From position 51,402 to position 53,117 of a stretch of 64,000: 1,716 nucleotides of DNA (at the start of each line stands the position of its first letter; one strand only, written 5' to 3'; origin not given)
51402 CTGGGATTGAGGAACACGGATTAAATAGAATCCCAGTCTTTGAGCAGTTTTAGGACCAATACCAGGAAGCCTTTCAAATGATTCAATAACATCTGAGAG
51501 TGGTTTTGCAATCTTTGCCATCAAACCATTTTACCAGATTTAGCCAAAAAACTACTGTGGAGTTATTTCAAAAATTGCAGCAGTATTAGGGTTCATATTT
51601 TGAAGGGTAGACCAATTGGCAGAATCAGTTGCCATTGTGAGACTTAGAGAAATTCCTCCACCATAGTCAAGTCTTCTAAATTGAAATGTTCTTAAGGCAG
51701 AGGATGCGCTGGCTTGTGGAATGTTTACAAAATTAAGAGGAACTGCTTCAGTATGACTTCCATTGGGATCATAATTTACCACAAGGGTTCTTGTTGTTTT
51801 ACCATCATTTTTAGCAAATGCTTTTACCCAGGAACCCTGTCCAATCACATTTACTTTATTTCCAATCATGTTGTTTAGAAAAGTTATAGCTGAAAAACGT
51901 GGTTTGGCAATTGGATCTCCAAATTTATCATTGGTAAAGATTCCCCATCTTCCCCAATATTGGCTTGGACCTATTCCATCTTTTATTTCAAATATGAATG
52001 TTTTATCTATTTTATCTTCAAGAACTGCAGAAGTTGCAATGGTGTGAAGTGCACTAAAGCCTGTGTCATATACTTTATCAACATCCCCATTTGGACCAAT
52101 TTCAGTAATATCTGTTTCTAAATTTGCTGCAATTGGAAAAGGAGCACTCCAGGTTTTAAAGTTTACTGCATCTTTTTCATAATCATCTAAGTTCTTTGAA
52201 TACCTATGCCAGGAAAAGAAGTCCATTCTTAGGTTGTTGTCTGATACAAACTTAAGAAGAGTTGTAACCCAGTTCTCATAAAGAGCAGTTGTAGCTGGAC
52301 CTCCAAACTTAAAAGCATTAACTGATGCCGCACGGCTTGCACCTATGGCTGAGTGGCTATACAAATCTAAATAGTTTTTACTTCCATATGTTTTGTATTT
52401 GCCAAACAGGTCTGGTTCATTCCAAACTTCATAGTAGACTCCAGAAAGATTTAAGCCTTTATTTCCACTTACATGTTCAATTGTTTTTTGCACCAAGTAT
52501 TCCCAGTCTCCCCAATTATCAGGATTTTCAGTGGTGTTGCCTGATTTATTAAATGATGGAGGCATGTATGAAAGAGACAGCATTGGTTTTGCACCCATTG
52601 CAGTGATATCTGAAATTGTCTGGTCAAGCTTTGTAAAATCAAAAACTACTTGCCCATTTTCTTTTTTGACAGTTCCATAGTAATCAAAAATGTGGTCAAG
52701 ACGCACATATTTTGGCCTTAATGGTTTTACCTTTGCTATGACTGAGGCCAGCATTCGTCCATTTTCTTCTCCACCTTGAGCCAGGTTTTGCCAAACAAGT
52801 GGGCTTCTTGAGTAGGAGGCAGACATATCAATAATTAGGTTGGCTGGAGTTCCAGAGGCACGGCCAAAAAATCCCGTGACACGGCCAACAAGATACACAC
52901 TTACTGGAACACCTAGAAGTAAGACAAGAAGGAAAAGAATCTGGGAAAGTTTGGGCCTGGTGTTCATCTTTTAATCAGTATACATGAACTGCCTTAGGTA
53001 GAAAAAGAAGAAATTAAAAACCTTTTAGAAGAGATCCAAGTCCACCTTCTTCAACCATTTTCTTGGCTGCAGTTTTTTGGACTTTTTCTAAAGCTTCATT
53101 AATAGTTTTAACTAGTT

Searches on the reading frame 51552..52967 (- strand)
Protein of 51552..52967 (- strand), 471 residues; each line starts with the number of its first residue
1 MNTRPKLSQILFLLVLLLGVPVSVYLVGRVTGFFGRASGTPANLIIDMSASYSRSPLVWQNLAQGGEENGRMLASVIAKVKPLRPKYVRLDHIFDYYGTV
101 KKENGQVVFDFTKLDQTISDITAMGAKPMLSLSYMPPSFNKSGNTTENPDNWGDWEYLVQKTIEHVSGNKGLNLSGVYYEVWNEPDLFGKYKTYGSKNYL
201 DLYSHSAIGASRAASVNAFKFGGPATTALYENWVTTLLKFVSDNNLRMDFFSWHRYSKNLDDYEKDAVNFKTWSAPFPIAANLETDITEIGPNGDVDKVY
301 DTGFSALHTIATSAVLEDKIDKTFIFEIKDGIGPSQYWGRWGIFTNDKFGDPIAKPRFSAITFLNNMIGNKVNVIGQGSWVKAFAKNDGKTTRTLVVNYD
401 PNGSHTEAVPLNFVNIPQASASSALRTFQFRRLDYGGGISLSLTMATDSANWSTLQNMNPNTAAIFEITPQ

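Call 46: search_protein_families(library=pfam, proteins=[window:51552-52967:-], max_evalue=0.001)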
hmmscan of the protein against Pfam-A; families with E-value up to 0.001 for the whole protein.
window:51552-52967:- (471 aa): 1 family
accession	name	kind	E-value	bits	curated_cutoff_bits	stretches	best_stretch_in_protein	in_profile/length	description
PF01229.23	Glyco_hydro_39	-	2.3e-26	93.1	26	1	86-261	49-231/472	Glycosyl hydrolases family 39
